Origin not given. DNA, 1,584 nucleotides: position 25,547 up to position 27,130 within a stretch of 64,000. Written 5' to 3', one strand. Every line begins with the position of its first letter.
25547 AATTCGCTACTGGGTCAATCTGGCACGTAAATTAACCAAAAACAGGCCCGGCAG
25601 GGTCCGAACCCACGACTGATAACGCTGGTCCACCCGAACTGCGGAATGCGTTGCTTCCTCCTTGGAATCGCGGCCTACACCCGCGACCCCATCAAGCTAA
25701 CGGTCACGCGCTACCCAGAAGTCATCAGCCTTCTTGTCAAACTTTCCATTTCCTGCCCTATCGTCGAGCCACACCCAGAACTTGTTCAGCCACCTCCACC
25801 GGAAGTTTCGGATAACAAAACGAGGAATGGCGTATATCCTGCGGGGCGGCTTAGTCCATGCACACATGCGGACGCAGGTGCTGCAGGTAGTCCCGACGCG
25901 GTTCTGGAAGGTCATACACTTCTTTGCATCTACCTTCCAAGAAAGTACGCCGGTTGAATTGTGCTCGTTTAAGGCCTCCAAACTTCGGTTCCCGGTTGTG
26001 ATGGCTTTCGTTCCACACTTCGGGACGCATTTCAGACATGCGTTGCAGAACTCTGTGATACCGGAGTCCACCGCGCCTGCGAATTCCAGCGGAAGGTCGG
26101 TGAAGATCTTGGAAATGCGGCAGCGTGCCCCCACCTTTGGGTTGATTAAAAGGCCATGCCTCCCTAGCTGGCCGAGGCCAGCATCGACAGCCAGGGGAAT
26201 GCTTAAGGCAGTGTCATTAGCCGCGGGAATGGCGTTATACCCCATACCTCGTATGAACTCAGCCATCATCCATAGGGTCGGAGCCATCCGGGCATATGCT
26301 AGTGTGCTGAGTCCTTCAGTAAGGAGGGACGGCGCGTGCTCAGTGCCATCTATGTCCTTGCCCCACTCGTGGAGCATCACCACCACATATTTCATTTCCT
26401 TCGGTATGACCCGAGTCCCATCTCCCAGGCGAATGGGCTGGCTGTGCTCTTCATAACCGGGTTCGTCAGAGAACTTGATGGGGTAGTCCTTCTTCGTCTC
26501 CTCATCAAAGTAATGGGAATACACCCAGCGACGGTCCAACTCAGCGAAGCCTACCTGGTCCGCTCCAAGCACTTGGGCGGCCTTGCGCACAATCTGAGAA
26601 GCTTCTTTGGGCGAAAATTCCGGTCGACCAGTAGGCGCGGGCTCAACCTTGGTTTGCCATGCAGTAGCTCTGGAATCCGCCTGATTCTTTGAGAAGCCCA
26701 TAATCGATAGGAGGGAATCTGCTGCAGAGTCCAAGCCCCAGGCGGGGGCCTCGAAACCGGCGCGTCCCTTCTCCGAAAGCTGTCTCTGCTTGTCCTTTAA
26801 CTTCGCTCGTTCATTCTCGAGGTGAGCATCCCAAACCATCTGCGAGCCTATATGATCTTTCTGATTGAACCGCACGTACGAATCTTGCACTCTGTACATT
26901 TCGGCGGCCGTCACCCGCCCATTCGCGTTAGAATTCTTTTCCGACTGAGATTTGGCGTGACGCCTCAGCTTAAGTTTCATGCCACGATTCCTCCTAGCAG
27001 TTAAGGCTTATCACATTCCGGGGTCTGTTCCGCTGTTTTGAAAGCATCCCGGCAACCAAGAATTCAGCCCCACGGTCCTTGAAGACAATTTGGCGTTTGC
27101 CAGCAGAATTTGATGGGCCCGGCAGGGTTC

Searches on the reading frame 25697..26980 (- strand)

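Call 40: search_protein_families(library=ncbifam, proteins=[window:25697-26980:-], max_evalue=0.01)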
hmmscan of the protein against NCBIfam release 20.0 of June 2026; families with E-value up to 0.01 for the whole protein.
window:25697-26980:- (427 aa): 2 families
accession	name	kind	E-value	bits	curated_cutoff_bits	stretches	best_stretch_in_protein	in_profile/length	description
TIGR02486.1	RDH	subfamily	2e-50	172.4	160.35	1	122-378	4-282/314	reductive dehalogenase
TIGR00276.1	TIGR00276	equivalog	1.1e-14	54.3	200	1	132-377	2-245/337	tRNA epoxyqueuosine(34) reductase QueG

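Call 62: search_protein_families(library=pfam, proteins=[window:25697-26980:-], max_evalue=0.001)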
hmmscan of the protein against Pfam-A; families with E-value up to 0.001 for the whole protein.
window:25697-26980:- (427 aa): 2 families
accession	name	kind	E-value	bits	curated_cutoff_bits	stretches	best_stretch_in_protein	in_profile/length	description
PF13486.11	Dehalogenase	-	4.5e-10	39.7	24.3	1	107-298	103-306/306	Reductive dehalogenase subunit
PF13484.11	Fer4_16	-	2.2e-05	25.6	30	1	312-375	2-65/66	4Fe-4S double cluster binding domain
